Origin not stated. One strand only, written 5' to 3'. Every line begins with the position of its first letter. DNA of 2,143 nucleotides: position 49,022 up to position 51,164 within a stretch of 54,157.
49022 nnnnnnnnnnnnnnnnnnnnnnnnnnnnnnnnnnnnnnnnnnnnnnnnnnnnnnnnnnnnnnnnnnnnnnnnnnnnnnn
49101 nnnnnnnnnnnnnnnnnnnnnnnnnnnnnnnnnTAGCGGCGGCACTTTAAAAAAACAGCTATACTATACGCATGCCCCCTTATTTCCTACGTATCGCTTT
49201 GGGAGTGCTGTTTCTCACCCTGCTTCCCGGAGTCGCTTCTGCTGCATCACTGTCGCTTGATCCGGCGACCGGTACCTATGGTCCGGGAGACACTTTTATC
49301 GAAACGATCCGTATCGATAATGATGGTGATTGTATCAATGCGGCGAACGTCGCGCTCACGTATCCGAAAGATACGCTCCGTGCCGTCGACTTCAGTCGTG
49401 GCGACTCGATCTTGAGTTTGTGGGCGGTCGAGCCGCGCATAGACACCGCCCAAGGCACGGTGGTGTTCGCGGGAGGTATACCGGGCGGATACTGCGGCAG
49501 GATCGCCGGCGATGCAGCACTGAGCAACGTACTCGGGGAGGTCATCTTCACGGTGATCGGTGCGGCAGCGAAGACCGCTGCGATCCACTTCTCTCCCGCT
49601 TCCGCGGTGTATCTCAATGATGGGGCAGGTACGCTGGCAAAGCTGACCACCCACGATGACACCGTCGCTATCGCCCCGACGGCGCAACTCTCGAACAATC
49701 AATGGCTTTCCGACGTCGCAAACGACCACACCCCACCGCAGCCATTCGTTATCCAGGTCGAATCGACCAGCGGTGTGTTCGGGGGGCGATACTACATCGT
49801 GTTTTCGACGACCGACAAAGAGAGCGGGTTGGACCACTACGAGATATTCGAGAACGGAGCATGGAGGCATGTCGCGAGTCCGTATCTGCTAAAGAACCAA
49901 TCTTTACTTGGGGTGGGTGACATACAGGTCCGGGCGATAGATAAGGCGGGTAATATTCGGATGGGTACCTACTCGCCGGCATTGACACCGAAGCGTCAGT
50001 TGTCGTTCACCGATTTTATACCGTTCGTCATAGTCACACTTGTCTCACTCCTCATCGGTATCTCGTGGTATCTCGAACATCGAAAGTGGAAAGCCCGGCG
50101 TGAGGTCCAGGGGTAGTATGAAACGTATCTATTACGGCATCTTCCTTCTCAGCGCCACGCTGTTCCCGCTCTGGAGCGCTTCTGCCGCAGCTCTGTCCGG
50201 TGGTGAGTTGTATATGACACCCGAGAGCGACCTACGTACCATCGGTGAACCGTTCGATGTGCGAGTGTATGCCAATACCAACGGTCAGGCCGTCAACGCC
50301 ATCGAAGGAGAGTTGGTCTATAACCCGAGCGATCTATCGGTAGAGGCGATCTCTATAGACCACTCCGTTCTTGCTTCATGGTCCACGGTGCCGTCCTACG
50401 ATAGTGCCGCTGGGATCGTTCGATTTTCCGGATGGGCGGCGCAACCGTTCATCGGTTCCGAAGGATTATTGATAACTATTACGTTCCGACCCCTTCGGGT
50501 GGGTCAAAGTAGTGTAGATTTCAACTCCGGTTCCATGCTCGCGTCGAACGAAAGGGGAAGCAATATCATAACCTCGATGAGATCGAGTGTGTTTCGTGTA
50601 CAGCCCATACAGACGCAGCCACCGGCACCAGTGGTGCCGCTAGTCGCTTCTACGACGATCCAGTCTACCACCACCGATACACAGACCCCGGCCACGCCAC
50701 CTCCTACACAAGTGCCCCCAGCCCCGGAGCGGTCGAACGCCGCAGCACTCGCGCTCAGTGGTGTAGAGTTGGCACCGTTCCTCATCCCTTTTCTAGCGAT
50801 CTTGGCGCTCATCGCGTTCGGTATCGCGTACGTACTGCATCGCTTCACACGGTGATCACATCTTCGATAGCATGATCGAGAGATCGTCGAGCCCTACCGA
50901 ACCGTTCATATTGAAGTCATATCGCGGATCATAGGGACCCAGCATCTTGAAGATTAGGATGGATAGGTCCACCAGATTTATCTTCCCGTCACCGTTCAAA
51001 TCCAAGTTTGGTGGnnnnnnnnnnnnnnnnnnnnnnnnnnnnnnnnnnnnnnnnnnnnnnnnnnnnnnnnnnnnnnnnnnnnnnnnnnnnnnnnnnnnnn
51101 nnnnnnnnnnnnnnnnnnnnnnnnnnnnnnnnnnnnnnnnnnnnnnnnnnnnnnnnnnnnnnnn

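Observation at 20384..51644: Non-cellulosomal cohesin-dockerin network built around the giant gene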

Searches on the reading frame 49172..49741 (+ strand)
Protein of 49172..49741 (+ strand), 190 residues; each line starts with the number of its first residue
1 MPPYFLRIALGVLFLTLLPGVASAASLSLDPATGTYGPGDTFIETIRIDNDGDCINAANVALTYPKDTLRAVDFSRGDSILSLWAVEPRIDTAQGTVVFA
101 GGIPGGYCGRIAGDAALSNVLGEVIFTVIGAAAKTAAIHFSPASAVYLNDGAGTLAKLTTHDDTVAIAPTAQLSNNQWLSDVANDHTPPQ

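Call 95: search_protein_families(library=pfam, alignment_id=A9, max_evalue=0.1)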
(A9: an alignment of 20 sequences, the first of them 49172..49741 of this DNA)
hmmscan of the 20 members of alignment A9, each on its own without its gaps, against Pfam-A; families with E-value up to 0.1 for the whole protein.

A. member 1, window:49172-49741:+ (190 aa): 1 family
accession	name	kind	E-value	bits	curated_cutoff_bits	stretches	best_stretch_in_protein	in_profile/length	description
PF09956.15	Phage_cement_2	-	0.044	14.6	24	1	86-176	11-96/103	Phage cement protein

B. families by the number of members that match (of 20 scanned): 3 families
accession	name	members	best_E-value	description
PF00963.24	Cohesin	9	1.9e-06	Cohesin domain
PF20942.3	DUF4785_2nd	1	0.0037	Domain of unknown function (DUF4785) central domain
PF09956.15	Phage_cement_2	1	0.044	Phage cement protein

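Call 96: search_solved_structures(query=A9, max_evalue=1)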
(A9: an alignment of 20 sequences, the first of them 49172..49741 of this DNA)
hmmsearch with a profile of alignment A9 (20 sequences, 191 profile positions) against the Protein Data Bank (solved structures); distinct sequences matched with E-value up to 1: 6.
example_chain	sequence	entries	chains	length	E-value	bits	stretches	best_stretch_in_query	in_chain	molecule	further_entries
5g5d_A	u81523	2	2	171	0.00021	24.1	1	24-78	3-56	CELLULOSOME ANCHORING PROTEIN COHESIN REGION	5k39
5m0y_A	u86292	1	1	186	0.031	17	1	21-78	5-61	Cellulosome anchoring protein cohesin region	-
2bm3_A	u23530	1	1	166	0.033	16.9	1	23-78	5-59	SCAFFOLDING DOCKERIN BINDING PROTEIN A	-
3kcp_B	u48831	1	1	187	0.042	16.6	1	23-78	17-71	Cellulosome anchoring protein, cohesin region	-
2b59_A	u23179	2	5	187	0.042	16.6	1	23-78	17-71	COG1196: Chromosome segregation ATPases | Scaffolding dockerin binding protein A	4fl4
5aoz_A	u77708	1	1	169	0.56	12.9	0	18-65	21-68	PUTATIVE CELLULOSOMAL SCAFFOLDIN PROTEIN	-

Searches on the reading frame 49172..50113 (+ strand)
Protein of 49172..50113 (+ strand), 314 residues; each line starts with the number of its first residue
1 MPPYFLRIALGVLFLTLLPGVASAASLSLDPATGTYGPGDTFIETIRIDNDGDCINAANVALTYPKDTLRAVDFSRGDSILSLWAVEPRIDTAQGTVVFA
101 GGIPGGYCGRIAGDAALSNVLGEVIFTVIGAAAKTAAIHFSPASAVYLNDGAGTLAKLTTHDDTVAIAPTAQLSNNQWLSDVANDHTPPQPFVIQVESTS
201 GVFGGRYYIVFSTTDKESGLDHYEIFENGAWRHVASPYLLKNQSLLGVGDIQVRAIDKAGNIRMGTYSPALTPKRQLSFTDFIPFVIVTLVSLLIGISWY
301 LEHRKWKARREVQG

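Call 8: search_protein_families(library=pfam, proteins=[window:49172-50113:+], max_evalue=1)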
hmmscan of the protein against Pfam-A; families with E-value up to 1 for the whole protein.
window:49172-50113:+ (314 aa): 1 family
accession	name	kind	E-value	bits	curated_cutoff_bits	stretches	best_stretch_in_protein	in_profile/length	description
PF09956.15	Phage_cement_2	-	0.13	13.1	24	1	86-176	11-96/103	Phage cement protein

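Call 14: search_protein_families(library=ncbifam, proteins=[window:49172-50113:+], max_evalue=1)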
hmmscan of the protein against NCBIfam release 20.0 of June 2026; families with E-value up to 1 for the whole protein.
window:49172-50113:+ (314 aa): 4 families
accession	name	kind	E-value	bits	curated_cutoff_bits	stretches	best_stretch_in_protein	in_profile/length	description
NF047446.1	barrel_OmpL47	domain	0.00022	21.6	40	1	211-262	9-58/68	OmpL47-type beta-barrel domain-containing protein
NF007276.0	PRK09733.1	equivalog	0.084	12.7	189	1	91-159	24-93/183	fimbrial-like protein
NF012014.0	PRK15470.1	equivalog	0.14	11.8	233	1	145-190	143-188/203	membrane-bound lytic murein transglycosylase EmtA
NF006215.0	PRK08343.1-1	equivalog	0.41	9.2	666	0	126-153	463-490/522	preprotein translocase subunit SecD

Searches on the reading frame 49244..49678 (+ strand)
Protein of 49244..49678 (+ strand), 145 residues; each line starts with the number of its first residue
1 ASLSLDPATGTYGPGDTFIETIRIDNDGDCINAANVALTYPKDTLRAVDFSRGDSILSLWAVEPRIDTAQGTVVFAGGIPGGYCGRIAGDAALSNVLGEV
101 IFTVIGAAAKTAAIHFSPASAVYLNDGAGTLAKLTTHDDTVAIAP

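Call 16: search_solved_structures(query=window:49244-49678:+, max_evalue=10, show_alignments=3)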
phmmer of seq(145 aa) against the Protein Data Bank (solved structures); distinct sequences matched with E-value up to 10: 0.

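Call 55: search_protein_families(library=pfam, proteins=[window:49244-49678:+], max_evalue=1)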
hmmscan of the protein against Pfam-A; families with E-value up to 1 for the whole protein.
seq(145 aa): 0 families

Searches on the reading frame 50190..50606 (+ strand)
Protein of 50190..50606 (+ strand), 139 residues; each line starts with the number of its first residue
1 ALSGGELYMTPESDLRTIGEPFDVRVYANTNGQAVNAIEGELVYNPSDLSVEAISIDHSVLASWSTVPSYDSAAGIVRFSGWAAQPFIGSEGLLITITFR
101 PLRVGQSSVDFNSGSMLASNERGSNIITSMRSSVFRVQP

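Call 55: search_protein_families(library=pfam, proteins=[window:50190-50606:+], max_evalue=1)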
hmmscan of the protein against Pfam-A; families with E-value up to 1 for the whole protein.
seq(139 aa): 1 family
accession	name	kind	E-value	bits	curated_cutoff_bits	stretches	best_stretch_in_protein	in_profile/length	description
PF00963.24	Cohesin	-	2.7e-05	24.8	24.1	1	19-121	13-122/139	Cohesin domain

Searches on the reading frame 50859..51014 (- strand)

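Call 55: search_protein_families(library=pfam, proteins=[window:50859-51014:-], max_evalue=1)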
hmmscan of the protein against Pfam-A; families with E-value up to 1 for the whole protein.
seq(52 aa): 5 families
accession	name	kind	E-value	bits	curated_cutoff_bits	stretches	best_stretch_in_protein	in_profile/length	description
PF00404.24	Dockerin_1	-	3.7e-05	24.3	22.9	1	3-23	35-55/57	Dockerin type I domain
PF00036.39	EF-hand_1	-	0.00012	21.8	25.4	1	4-19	9-24/29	EF hand domain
PF13405.12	EF-hand_6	-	0.00048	20.1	25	1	4-19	9-24/30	EF-hand domain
PF13499.12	EF-hand_7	-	0.0023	18.7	30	0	31-50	10-29/67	EF-hand domain pair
PF13202.12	EF-hand_5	-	0.0046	16.8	25.9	1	4-13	8-17/25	EF hand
